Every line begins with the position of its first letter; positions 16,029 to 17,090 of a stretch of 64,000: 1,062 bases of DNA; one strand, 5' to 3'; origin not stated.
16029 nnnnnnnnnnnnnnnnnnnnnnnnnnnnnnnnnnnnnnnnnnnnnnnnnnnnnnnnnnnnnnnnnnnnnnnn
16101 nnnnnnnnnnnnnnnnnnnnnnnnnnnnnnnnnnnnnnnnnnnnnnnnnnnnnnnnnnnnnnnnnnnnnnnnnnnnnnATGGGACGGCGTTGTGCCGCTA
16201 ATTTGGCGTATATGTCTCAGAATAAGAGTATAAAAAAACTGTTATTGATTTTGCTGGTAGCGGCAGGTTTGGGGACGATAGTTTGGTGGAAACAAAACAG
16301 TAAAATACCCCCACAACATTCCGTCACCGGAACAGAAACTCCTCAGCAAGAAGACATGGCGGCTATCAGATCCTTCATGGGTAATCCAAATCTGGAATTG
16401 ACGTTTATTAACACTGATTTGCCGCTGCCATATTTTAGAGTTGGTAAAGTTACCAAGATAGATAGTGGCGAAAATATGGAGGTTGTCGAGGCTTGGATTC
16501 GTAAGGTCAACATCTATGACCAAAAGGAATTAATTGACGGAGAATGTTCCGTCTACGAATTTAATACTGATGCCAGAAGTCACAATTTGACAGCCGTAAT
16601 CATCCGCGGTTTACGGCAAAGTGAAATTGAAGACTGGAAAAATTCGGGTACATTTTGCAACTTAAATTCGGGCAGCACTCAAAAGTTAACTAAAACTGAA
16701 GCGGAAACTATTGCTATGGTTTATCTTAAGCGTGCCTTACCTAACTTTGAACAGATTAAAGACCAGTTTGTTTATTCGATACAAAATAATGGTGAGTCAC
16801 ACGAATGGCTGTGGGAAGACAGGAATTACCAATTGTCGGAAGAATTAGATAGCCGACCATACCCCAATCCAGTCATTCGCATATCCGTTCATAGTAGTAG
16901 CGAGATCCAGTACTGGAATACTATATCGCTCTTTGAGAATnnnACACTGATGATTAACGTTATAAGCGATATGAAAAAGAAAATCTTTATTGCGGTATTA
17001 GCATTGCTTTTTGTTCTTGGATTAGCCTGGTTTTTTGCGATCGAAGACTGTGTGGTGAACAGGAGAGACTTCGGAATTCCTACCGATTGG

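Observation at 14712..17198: Islet of hypothetical genes bracketed by tRNA-Pro and tRNA-Arg, including a tandem-duplicated small gene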

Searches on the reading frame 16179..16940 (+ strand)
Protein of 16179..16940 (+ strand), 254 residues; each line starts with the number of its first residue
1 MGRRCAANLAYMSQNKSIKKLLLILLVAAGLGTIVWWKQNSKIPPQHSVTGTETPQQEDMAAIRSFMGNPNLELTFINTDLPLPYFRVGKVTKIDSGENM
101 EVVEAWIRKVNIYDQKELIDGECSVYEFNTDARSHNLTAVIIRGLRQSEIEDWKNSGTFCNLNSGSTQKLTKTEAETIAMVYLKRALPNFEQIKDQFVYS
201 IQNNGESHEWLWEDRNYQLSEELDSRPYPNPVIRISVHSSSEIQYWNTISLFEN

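Call 6: search_protein_families(library=pfam, proteins=[window:16179-16940:+], max_evalue=0.1)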
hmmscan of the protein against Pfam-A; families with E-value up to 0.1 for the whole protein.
window:16179-16940:+ (254 aa): 0 families

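Call 21: find_homologous_proteins(query=window:16179-16940:+)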
Query window:16179-16940:+ (254 aa): 69 proteins with E <= 0.001 among 926 candidates.
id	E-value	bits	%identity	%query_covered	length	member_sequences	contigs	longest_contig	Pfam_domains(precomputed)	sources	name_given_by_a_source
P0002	1.1e-168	577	100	100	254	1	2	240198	-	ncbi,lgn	-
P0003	2.2e-116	405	74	94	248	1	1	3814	-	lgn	-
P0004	3.9e-108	378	71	93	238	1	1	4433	-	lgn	-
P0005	7.3e-103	361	69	87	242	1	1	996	-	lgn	-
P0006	3.8e-102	359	67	86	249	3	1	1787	-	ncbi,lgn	-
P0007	3.4e-101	356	65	93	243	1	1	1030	-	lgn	-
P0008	3.9e-101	355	67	92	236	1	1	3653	-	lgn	-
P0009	1.1e-99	351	68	87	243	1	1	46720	-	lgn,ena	-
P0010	6.3e-98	345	65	88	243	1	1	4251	-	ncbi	-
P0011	3.3e-97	343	72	80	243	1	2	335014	-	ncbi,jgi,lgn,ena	ncbi:MAG: hypothetical protein WCV93_03170 [Candidatus Shapirobacteria bacterium]|jgi:hypothetical p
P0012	1.8e-96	340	65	93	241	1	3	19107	-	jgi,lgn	-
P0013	9.3e-96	338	66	86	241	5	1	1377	-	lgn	-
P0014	3.7e-95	336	65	92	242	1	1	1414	-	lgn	-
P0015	9.3e-94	331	64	86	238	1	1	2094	-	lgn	-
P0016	1.5e-93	331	60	93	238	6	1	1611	-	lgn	-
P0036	1.1e-86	308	59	89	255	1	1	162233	-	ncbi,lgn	-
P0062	1.8e-74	268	54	93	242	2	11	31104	-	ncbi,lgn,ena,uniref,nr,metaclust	ncbi:hypothetical protein A3D77_05750 [Candidatus Gottesmanbacteria bacterium RIFCSPHIGHO2_02_FULL_3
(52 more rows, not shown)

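Call 22: find_encoding_contigs(protein=P0011, flank=5000, max_places=2)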
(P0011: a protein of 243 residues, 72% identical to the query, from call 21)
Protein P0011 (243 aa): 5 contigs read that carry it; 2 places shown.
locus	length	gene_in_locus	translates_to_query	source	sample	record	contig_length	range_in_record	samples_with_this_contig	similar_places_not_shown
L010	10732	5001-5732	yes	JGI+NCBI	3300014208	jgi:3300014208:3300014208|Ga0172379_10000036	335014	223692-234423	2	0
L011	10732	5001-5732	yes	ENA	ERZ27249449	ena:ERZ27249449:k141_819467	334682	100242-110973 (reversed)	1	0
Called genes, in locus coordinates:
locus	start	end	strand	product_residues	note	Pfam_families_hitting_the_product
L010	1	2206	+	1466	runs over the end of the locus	PF10102:DUF2341, PF00041:fn3 (faint), PF16655:PhoD_N (faint), PF16656:Pur_ac_phosph_N, PF23376:Fn3_VIN3 (faint)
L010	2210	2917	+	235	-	PF00005:ABC_tran, PF13304:AAA_21 (faint)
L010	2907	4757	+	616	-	PF12704:MacB_PCD, PF02687:FtsX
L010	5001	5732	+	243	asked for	-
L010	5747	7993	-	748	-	PF00082:Peptidase_S8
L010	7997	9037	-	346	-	PF07728:AAA_5 (faint), PF00004:AAA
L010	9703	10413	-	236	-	PF01636:APH (weak)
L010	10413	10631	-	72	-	PF01541:GIY-YIG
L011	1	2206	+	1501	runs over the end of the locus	PF10102:DUF2341, PF00041:fn3 (faint), PF16655:PhoD_N (faint), PF16656:Pur_ac_phosph_N, PF23376:Fn3_VIN3 (faint)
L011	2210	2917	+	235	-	PF00005:ABC_tran, PF13304:AAA_21 (faint)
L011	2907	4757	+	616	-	PF12704:MacB_PCD, PF02687:FtsX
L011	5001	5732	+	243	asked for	-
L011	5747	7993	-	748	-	PF00082:Peptidase_S8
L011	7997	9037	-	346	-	PF07728:AAA_5 (faint), PF00004:AAA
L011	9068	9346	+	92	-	-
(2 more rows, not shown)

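Call 23: find_encoding_contigs(protein=P0036, flank=5000, max_places=2)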
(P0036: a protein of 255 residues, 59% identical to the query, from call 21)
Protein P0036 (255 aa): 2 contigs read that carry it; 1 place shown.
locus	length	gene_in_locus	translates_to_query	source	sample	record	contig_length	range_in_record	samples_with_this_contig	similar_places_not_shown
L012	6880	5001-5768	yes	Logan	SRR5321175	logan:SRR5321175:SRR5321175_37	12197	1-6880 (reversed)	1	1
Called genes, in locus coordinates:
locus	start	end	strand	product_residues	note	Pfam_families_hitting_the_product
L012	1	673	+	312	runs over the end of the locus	PF00768:Peptidase_S11, PF02113:Peptidase_S13 (weak), PF13354:Beta-lactamase2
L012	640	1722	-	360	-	-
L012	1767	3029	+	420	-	PF00749:tRNA-synt_1c, PF19269:Anticodon_2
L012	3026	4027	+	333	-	-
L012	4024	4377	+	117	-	-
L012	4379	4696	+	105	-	PF14076:DUF4258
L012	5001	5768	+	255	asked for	-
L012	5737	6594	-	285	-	PF13276:HTH_21 (faint), PF00665:rve, PF13683:rve_3, PF13333:rve_2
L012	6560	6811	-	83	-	PF01527:HTH_Tnp_1 (weak), PF13518:HTH_28 (weak)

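Call 24: find_encoding_contigs(protein=P0062, flank=5000, max_places=2)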
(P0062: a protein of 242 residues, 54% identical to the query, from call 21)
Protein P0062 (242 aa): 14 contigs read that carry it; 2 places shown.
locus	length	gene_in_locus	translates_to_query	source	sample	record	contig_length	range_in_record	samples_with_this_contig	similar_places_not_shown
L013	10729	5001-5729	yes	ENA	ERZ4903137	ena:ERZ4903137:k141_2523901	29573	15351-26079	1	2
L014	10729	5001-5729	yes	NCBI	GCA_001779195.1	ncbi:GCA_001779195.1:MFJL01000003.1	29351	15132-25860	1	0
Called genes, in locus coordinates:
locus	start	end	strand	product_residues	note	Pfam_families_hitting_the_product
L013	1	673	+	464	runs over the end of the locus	PF13231:PMT_2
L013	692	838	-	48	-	-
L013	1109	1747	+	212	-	-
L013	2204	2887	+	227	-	-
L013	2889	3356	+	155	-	-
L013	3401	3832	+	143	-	PF01850:PIN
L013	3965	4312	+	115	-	PF13787:HXXEE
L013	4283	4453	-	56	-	-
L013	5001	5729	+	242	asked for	-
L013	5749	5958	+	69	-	-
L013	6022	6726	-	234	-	-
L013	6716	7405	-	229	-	PF04542:Sigma70_r2, PF04545:Sigma70_r4, PF08281:Sigma70_r4_2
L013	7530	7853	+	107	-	PF02635:DsrE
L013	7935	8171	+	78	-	PF09851:SHOCT (weak)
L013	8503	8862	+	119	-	PF00578:AhpC-TSA (weak), PF00085:Thioredoxin, PF13098:Thioredoxin_2 (weak)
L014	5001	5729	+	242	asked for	-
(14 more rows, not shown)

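Call 32: search_protein_families(library=ncbifam, proteins=[window:16179-16940:+], max_evalue=0.1)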
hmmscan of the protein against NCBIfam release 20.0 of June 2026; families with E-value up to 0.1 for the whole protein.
window:16179-16940:+ (254 aa): 0 families

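Call 33: search_protein_families(library=padloc, proteins=[window:16179-16940:+], max_evalue=0.1)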
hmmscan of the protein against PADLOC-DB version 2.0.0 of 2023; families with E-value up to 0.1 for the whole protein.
window:16179-16940:+ (254 aa): 0 families

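Call 34: search_protein_families(library=phrogs, proteins=[window:16179-16940:+], max_evalue=0.1)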
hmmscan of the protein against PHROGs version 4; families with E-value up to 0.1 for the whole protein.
window:16179-16940:+ (254 aa): 1 family
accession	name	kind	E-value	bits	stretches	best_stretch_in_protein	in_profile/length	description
phrog_29278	-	unknown function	0.029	15.5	1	65-116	13-58/77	-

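Call 36: find_encoding_contigs(protein=P0003, flank=5000, max_places=2)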
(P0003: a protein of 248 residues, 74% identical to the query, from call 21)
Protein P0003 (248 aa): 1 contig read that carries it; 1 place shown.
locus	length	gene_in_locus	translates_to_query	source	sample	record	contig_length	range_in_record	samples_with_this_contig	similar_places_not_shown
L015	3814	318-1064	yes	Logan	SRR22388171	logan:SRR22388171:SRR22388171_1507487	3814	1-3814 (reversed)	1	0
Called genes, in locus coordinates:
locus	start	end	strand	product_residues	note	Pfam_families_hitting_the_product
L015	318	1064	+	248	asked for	-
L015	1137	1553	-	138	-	PF22091:DUF6941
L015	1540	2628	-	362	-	PF01972:SDH_protease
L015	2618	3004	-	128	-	PF12844:HTH_19, PF13560:HTH_31, PF01381:HTH_3, PF13443:HTH_26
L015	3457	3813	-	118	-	?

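Call 37: find_encoding_contigs(protein=P0004, flank=5000, max_places=2)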
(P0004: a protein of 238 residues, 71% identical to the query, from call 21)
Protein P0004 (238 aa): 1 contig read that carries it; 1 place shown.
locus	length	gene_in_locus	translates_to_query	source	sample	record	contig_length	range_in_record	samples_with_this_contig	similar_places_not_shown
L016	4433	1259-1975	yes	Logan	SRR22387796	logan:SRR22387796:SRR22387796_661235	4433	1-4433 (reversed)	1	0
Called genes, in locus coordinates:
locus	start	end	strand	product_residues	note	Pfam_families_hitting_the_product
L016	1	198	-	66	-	?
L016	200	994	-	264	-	PF12146:Hydrolase_4 (faint), PF12697:Abhydrolase_6 (weak), PF00561:Abhydrolase_1 (weak)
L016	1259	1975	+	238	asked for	-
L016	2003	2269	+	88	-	-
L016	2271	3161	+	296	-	-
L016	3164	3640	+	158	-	-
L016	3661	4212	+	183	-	-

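Call 40: predict_structure(alignment_id=A3)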
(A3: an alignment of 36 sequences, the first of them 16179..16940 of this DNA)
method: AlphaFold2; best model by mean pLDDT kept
length: 254 residues; sequences in the alignment: 36
mean_pLDDT: 87.0   pTM: 0.75
mean pLDDT of the five models: 87.0, 86.6, 86.1, 85.1, 84.8
residues with pLDDT >= 90: 185; 70-90: 18; 50-70: 40; < 50: 11
segments of 3 or more residues with pLDDT < 50: 44-49
pLDDT, mean of each block of 10 residues (from residue 1): 58 55 66 57 47 89 98 98 92 92 93 96 96 97 96 94 79 98 97 98 93 96 94 96 97 89
secondary structure, 60 per line:
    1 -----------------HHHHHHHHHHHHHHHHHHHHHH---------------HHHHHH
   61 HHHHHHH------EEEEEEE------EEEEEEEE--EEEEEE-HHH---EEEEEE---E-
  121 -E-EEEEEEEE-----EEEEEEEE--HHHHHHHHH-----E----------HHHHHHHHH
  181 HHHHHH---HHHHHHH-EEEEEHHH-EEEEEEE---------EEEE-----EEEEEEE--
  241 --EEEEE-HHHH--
elements in order: H18-39 H55-67 E74-80 E87-94 E97-102 E110-115 E124-131 E137-144 H147-155 H172-186 H190-196 E198-202 E207-213 E223-226 E232-238 E243-247 H249-252

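Call 43: fold_search(model_id=the predicted structure, library=pdb)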
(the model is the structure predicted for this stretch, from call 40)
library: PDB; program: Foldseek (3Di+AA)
matches with E <= 10: 466; with E <= 0.001: 0
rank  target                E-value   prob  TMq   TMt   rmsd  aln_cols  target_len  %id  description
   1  5boi                  4.8e-03  1.00  0.37  0.40   8.5       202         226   10  Bacillus megaterium YpeB C-terminal domain (released 2015-08-12)
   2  6saz_D                2.9e-02  0.15  0.15  0.16  16.3       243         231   11  Cleaved human fetuin-b in complex with crayfish astacin (released 2019-10-23)
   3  8ovw_P                4.1e-02  0.12  0.12  0.12  23.0       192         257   13  Cryo-EM structure of CBF1-CCAN bound topologically to centromeric DNA (released 2023-08-09)
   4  8cgm_A                6.0e-02  0.09  0.11  0.14  19.4       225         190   10  Structure of the lipoprotein transporter LolA from Porphyromonas gingivalis (released 2023-06-21)
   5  2w7q_A                6.4e-02  0.10  0.14  0.17  16.3       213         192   11  Structure of Pseudomonas aeruginosa LolA (released 2009-12-29)
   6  2p7j_B                7.6e-02  0.10  0.12  0.11  18.5       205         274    8  Crystal structure of the domain of putative sensory box/GGDEF family protein from Vibrio parahaemolyticus (released 2007-05-01)
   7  3m4w_D                1.6e-01  0.05  0.11  0.10  22.9       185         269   14  Structural basis for the negative regulation of bacterial stress response by RseB (released 2010-05-05)
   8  8ow1_P                1.7e-01  0.16  0.15  0.15  20.4       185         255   10  Cryo-EM structure of the yeast Inner kinetochore bound to a CENP-A nucleosome. (released 2023-08-09)
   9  8orn_A                1.9e-01  0.07  0.14  0.17  17.7       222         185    8  Crystal structure of Xanthomonas campestris pv. campestris LolA-LolB complex (released 2023-07-05)
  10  2cwt_A                2.2e-01  0.13  0.16  0.08  20.6       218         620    9  Catalytic base deletion in copper amine oxidase from arthrobacter globiformis (released 2006-05-02)
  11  8ceo_p                2.2e-01  0.09  0.16  0.18  19.6       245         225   10  Yeast RNA polymerase II transcription pre-initiation complex with core Mediator and the +1 nucleosome (released 2023-03-08)
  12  7r5v_P                2.3e-01  0.04  0.10  0.11  19.3       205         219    8  Structure of the human CCAN CENP-A alpha-satellite complex (released 2022-04-27)
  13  7px8_C                2.9e-01  0.14  0.13  0.05  17.6       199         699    8  CryoEM structure of mammalian acylaminoacyl-peptidase (released 2022-05-25)
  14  8veh_C                2.9e-01  0.06  0.15  0.18  16.2       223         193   10  Crystal structure of outer membrane lipoprotein carrier protein (LolA) from Rickettsia bellii (released 2023-12-27)
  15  3lid_A                3.1e-01  0.05  0.11  0.10  20.2       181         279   10  Crystal Structure of the extracellular domain of the putative histidine kinase vpHK1S-Z8 (released 2010-05-05)
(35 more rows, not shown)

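Call 52: find_related_loci(query=A3, collection=viral_contigs, flank=6000)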
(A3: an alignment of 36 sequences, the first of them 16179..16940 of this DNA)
Query A3 (254 aa) in viral_contigs; peptide patterns used: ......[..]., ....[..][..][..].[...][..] (x = any residue, [..] = any of these).
14 stretches matched a pattern, but none encodes a relative of the query by tblastn (E <= 1e-3).

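Call 53: find_related_loci(query=A3, collection=metagenome_contigs, flank=6000)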
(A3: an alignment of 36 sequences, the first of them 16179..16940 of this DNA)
Query A3 (254 aa) in metagenome_contigs; peptide patterns used: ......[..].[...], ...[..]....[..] (x = any residue, [..] = any of these).
184 stretches matched a pattern; 84 encode a relative of the query (tblastn E <= 1e-3); the best 80 are kept; 80 distinct loci.
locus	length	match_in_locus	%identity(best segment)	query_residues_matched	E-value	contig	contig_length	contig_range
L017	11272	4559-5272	65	16-253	5e-103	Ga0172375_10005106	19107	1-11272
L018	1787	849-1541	67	34-252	2e-107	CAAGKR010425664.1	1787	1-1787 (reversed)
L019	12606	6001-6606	72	53-254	4e-100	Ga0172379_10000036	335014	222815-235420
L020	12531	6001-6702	59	20-253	2e-98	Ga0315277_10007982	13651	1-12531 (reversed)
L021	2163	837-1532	61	20-254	1e-101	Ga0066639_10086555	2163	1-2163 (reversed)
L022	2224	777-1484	58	20-254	6e-101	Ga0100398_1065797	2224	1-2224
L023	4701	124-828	59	20-254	1e-96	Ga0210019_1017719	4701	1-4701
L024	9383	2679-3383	59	20-254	6e-96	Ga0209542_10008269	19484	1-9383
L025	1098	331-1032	61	20-253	3e-104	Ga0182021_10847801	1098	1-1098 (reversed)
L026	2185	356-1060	58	20-254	7e-100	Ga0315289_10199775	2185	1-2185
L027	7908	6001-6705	58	20-254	2e-95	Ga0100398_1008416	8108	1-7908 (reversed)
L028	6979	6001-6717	56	19-253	3e-93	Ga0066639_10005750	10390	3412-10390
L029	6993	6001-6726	56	15-254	8e-91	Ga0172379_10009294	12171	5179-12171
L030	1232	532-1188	60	34-253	2e-95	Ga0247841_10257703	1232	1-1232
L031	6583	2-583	64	61-254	7e-88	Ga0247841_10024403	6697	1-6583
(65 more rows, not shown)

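Call 69: search_solved_structures(query=A3, max_evalue=1)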
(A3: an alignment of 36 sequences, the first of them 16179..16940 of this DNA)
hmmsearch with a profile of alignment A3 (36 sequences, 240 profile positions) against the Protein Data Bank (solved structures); distinct sequences matched with E-value up to 1: 3.
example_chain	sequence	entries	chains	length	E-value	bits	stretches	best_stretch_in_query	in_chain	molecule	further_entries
9b8t_A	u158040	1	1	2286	0.042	16.3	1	59-177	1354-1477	DNA polymerase epsilon catalytic subunit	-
9b8s_A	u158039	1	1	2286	0.042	16.3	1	59-177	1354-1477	DNA polymerase epsilon catalytic subunit A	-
7pfo_B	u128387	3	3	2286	0.042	16.3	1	59-177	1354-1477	DNA polymerase epsilon catalytic subunit A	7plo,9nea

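Call 80: search_dna_similar(query=window:16179-16940:+, collection=phages, mode=protein, max_evalue=0.001, max_rows=10)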
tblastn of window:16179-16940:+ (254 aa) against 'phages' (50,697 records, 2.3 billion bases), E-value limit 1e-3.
No match.

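Call 81: search_dna_similar(query=window:16179-16940:+, collection=plasmids, mode=protein, max_evalue=0.001, max_rows=10)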
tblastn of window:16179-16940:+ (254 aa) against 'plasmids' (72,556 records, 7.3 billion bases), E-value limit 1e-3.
No match.

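Call 86: list_cluster_members(proteins=[window:16179-16940:+, window:15857-16198:+, window:13977-14684:-, window:14830-15504:+, window:17218-18573:-])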
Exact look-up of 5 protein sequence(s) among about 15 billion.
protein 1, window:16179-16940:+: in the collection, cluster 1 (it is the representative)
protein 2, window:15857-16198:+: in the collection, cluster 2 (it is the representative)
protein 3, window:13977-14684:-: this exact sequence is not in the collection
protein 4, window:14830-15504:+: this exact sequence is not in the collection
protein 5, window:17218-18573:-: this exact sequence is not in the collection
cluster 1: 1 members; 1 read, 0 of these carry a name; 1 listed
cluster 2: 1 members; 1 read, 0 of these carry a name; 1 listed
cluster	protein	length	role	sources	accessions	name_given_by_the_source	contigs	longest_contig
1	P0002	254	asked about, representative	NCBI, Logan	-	-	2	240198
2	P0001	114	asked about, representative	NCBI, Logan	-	-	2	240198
